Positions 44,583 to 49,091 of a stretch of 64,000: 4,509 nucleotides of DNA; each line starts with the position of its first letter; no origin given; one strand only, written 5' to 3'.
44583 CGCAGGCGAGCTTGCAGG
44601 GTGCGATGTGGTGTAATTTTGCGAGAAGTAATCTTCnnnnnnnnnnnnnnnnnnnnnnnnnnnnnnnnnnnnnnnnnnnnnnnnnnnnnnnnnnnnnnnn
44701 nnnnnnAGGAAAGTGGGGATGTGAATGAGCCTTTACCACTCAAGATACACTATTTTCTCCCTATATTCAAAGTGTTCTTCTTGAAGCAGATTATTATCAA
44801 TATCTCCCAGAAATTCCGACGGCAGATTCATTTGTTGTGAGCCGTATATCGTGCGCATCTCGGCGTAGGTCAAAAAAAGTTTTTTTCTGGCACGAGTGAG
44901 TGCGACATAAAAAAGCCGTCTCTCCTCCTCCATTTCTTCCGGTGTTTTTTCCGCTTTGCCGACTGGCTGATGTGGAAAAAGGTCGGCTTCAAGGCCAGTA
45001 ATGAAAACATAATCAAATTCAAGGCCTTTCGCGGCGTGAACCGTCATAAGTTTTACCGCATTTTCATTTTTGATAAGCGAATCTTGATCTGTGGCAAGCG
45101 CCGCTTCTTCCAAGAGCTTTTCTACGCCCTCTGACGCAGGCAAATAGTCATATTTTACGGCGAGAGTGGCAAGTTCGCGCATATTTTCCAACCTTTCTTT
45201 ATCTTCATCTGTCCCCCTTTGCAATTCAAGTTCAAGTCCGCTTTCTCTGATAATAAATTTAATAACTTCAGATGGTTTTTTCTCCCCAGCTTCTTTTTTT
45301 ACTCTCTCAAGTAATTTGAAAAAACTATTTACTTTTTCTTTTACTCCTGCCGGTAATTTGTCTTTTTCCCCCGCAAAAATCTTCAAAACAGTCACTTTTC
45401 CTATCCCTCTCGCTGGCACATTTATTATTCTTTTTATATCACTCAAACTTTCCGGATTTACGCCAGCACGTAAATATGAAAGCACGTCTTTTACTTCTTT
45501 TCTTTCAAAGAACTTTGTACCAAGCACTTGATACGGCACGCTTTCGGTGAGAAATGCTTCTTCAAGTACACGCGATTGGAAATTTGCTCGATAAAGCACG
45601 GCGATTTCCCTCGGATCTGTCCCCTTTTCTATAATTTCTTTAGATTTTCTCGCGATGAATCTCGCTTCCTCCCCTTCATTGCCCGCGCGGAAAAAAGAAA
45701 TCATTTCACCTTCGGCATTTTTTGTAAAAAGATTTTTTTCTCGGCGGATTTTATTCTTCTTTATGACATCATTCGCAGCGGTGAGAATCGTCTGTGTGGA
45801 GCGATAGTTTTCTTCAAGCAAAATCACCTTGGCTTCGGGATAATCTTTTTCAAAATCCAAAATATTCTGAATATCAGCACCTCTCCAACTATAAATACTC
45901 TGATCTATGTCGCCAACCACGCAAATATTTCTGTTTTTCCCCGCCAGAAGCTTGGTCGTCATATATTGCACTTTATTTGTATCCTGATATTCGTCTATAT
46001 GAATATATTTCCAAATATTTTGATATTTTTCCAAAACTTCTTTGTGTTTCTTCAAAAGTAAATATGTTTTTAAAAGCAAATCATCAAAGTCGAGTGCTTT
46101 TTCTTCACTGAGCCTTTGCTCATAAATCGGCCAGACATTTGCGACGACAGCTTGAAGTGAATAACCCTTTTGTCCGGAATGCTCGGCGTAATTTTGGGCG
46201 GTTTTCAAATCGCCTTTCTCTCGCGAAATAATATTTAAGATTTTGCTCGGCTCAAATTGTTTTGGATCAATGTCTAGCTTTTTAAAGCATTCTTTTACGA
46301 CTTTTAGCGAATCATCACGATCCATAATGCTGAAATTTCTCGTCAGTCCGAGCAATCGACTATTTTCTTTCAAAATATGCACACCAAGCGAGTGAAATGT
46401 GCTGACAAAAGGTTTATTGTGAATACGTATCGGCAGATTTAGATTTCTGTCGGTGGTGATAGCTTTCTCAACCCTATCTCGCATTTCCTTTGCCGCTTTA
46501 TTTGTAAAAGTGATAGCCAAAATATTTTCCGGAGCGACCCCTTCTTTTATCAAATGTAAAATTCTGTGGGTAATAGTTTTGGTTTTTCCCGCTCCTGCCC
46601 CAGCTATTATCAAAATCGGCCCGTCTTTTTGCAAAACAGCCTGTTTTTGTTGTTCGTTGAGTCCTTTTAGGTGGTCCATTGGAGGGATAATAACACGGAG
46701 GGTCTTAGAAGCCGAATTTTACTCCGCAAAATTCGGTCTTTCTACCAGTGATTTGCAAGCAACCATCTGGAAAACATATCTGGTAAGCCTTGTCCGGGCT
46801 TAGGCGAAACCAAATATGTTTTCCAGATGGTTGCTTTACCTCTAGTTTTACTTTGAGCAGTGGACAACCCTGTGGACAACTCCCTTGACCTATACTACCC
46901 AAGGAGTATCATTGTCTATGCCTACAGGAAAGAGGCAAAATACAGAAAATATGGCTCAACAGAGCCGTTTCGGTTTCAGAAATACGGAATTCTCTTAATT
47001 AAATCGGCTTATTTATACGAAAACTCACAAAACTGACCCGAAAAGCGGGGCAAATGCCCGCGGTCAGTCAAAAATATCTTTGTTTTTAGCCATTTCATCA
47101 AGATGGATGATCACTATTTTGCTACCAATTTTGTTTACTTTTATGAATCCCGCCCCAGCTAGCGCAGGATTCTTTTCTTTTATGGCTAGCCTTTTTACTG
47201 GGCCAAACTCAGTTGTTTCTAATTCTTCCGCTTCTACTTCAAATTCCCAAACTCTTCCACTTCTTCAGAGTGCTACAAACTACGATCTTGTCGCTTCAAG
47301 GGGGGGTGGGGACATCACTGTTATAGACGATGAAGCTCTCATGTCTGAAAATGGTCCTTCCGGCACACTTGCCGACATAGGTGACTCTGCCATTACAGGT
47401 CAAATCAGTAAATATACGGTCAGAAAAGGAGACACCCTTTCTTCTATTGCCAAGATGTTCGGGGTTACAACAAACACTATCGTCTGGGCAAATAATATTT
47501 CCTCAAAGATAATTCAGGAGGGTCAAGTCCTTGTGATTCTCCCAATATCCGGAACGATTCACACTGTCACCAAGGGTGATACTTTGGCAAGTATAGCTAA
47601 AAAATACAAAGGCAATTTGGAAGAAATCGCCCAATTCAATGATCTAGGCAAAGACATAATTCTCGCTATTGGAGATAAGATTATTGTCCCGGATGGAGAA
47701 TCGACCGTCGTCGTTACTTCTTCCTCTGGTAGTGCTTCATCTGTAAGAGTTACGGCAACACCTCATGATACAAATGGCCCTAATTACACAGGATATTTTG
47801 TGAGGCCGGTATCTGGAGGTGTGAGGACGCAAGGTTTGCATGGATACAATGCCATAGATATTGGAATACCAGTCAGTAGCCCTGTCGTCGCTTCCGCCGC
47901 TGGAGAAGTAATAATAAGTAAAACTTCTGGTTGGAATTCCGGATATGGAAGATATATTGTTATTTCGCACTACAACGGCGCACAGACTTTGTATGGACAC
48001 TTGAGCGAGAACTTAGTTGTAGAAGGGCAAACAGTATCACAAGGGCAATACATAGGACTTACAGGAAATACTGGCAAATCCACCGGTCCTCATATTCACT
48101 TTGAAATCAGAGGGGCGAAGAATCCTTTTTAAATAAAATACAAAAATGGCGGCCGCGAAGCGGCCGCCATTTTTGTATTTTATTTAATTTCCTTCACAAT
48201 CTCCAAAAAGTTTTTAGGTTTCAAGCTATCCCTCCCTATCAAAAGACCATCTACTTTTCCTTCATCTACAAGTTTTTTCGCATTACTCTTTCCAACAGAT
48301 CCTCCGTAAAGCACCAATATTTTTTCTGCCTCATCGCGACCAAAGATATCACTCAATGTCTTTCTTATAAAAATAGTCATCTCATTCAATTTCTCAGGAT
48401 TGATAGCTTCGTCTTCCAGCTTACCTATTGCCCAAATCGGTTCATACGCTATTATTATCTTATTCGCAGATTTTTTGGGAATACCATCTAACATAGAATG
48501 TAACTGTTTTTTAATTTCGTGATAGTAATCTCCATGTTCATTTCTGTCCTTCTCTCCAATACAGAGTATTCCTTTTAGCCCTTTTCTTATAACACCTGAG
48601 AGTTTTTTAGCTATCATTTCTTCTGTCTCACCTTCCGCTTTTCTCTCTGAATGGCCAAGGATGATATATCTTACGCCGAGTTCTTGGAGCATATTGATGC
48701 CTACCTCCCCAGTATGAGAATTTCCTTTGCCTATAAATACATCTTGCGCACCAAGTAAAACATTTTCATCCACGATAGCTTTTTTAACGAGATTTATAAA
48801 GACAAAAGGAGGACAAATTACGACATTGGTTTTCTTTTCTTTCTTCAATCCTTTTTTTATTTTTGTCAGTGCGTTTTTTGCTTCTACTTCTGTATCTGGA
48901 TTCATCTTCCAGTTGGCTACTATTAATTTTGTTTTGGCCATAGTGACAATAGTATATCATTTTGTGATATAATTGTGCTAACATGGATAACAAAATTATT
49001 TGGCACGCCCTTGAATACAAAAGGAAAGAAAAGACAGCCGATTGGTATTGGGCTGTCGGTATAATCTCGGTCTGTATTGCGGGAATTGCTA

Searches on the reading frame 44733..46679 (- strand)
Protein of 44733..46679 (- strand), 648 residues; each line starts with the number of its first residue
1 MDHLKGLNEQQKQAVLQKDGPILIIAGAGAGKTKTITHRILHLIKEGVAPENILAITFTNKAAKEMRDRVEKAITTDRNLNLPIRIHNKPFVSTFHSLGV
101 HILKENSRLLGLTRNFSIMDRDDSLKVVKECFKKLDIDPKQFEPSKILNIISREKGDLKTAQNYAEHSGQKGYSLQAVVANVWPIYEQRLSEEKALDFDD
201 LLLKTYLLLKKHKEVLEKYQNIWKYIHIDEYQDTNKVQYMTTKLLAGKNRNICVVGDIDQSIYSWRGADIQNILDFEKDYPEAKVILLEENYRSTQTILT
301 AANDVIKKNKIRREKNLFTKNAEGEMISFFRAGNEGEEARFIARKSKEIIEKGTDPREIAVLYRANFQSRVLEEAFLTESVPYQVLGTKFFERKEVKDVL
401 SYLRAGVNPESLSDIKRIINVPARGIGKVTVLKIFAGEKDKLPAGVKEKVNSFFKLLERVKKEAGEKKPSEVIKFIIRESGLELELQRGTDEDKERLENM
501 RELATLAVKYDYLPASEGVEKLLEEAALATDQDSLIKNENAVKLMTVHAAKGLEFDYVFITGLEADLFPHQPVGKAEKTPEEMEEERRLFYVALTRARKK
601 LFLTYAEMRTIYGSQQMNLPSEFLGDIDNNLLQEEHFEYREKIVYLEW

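Call 96: search_protein_families(library=pfam, proteins=[window:44733-46679:-], max_evalue=0.000001)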
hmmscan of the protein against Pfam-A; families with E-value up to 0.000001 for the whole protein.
window:44733-46679:- (648 aa): 6 families
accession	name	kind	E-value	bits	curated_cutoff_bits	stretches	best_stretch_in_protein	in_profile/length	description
PF00580.27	UvrD-helicase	-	1.7e-90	303.8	23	1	7-281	1-271/271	UvrD/REP helicase N-terminal domain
PF13361.12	UvrD_C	-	1.3e-68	232.4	25.6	1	286-607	1-349/350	UvrD-like helicase C-terminal domain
PF13245.12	AAA_19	-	1.3e-22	80.8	25.1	1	11-264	1-132/134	AAA domain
PF13538.12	UvrD_C_2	-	7.6e-13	48.6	27.4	0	579-603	27-51/52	UvrD-like helicase C-terminal domain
PF13087.12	AAA_12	-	7.1e-09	35.9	27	0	537-603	134-190/195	AAA domain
PF01443.25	Viral_helicase1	-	3.1e-07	30.9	21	0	526-602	162-225/228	Viral superfamily 1 RNA helicase core domain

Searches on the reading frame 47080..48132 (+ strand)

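Call 96: search_protein_families(library=pfam, proteins=[window:47080-48132:+], max_evalue=0.000001)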
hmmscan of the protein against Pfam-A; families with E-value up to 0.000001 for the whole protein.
window:47080-48132:+ (350 aa): 4 families
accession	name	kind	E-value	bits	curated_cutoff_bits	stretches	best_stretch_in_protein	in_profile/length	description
PF01551.29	Peptidase_M23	-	1.6e-27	95.9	28.7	1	257-348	4-92/96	Peptidase family M23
PF01476.26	LysM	-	9.8e-27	93.1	20.9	2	112-153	1-42/43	LysM domain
PF23473.1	LysM3_LYK4_5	-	5.6e-13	49.2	29.3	1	112-145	5-38/48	LYK4/5 LysM3 domain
PF23446.1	LysM1_NFP_LYK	-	3.7e-07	31.3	36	0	118-156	16-55/60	NFP/LYK LysM1 domain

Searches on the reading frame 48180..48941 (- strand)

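Call 96: search_protein_families(library=pfam, proteins=[window:48180-48941:-], max_evalue=0.000001)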
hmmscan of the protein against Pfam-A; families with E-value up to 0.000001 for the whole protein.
window:48180-48941:- (253 aa): 1 family
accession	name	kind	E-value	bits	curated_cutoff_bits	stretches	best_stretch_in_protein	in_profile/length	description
PF00121.24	TIM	-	6.7e-71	239.1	20.1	1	5-251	1-244/245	Triosephosphate isomerase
